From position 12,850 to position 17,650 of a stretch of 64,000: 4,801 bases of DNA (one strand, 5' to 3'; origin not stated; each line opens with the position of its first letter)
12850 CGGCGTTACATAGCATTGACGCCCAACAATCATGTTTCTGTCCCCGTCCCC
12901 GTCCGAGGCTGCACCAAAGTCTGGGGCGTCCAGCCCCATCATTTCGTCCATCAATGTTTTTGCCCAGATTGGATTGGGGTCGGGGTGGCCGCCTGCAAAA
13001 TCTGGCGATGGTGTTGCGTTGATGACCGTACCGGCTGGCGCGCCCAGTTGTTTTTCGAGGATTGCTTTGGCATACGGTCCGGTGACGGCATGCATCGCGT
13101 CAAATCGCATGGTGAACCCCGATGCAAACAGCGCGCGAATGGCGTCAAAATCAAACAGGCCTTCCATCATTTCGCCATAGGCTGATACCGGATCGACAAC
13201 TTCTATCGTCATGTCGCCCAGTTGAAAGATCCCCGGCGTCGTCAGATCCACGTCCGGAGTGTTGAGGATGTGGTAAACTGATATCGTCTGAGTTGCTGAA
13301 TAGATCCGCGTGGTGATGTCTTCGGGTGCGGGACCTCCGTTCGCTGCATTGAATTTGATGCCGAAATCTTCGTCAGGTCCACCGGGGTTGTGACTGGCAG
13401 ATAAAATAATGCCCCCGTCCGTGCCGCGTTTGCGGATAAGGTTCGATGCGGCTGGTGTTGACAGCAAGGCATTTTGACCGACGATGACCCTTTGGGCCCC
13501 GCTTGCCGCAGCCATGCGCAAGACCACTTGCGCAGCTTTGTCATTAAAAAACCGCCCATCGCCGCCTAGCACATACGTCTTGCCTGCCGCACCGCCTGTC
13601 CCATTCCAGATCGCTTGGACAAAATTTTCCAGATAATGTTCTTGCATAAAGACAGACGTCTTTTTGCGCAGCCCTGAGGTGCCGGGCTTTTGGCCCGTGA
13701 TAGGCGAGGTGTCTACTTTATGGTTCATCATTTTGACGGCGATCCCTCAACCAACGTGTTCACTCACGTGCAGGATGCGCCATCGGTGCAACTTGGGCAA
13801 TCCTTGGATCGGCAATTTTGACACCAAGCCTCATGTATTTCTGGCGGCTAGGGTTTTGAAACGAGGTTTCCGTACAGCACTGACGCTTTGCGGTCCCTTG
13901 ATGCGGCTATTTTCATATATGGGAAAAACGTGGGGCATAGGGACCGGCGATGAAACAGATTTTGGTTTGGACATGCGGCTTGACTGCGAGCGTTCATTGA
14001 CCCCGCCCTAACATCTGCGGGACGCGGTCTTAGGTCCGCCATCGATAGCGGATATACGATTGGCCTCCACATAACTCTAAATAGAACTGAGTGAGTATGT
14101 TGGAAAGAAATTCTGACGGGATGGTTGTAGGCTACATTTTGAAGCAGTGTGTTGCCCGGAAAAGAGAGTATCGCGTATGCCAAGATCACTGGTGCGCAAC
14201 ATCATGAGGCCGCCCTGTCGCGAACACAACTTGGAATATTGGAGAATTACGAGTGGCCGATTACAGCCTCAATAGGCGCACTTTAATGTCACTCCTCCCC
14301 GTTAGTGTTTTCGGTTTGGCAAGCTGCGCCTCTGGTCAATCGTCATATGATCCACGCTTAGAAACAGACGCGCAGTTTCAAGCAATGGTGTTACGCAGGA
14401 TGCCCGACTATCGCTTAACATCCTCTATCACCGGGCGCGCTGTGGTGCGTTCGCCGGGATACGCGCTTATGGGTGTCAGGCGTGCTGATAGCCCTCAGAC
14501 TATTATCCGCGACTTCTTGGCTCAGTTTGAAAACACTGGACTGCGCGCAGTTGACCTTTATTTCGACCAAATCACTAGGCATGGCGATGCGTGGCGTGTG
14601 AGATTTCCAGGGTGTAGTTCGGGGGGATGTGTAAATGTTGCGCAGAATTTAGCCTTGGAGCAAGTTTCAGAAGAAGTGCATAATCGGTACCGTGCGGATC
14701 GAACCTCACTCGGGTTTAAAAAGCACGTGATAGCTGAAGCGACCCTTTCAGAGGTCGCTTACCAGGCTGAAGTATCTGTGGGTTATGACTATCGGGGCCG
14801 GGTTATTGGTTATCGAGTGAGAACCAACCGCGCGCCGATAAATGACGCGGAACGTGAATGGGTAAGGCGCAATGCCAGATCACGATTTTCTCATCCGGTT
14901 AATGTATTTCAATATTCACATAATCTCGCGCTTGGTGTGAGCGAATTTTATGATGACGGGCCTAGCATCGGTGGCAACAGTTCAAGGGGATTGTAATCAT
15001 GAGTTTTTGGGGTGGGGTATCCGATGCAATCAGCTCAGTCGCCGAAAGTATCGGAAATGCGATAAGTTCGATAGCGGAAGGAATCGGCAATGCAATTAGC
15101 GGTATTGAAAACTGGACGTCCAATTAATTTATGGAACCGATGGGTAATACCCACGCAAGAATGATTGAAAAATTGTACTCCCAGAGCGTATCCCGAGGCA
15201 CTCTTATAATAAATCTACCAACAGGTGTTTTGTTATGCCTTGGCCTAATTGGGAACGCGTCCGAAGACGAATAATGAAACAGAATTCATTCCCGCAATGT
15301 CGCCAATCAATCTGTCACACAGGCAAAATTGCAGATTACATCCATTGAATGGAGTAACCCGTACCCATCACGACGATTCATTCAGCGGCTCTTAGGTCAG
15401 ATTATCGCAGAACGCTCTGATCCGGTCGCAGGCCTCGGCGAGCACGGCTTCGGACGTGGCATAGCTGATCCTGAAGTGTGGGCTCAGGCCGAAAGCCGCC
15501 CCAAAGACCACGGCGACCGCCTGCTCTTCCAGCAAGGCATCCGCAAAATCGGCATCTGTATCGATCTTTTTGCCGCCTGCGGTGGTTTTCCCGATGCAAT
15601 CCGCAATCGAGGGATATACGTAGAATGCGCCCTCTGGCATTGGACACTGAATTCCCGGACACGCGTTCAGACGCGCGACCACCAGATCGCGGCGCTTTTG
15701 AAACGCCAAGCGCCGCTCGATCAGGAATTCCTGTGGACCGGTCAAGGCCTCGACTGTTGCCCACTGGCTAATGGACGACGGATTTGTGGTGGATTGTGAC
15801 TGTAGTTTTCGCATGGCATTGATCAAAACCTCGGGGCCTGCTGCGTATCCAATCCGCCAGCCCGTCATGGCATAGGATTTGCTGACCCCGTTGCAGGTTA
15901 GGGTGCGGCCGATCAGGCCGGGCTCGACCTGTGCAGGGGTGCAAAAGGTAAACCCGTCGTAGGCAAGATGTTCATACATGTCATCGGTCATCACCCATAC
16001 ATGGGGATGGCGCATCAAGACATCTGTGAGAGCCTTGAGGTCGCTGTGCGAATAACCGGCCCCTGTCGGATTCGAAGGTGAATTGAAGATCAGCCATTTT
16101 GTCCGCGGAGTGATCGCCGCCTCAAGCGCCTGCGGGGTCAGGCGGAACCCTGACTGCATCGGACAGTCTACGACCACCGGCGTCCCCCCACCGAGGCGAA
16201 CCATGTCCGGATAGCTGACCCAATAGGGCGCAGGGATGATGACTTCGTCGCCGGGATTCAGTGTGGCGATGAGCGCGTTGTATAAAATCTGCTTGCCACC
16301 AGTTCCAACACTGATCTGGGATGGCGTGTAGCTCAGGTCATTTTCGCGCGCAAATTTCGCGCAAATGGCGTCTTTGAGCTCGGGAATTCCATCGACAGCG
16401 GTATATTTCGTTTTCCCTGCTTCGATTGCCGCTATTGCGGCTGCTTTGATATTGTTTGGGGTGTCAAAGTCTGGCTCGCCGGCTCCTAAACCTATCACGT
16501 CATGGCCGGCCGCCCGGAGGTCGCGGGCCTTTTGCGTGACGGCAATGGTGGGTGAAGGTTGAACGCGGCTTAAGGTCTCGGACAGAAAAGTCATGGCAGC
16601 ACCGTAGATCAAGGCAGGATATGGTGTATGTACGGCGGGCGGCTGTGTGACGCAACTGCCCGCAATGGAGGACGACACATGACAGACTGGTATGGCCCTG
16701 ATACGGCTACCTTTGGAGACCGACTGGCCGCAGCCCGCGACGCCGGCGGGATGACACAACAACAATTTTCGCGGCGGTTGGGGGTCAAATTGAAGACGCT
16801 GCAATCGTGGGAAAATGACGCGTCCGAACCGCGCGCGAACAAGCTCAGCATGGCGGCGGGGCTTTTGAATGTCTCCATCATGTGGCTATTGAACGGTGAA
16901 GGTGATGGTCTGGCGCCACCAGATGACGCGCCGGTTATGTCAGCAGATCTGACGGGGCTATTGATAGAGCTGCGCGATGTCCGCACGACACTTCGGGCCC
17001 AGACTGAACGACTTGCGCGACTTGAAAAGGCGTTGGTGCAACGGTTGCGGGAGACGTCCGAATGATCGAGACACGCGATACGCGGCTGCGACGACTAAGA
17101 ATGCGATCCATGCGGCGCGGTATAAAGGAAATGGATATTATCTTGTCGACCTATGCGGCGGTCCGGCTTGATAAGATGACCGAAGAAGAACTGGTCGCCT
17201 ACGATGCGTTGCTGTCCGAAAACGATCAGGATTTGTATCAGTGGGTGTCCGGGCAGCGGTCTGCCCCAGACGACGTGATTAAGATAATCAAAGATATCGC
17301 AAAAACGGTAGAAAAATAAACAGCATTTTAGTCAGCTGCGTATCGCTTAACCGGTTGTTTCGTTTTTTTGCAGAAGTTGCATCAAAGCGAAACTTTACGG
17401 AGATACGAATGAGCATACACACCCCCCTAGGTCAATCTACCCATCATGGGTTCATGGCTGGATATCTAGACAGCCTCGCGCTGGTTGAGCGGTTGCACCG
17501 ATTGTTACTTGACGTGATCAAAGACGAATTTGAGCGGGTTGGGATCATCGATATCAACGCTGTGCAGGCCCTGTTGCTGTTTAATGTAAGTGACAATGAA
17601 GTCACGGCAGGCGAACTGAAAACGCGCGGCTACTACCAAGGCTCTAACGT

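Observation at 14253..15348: AT-rich islet: lipoprotein followed by up to three tightly packed micro-ORFs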

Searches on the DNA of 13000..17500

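Call 6: search_rna_families(source=window, start=13000, end=17500, threshold=evalue, max_evalue=1)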
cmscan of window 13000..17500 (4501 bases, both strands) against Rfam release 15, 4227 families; matches with E-value up to 1: 1.
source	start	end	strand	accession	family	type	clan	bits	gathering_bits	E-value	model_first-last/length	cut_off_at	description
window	15188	15256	+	RF01330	CRISPR-DR16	Gene; CRISPR;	-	19.1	35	0.95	1-37/37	no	CRISPR RNA direct repeat element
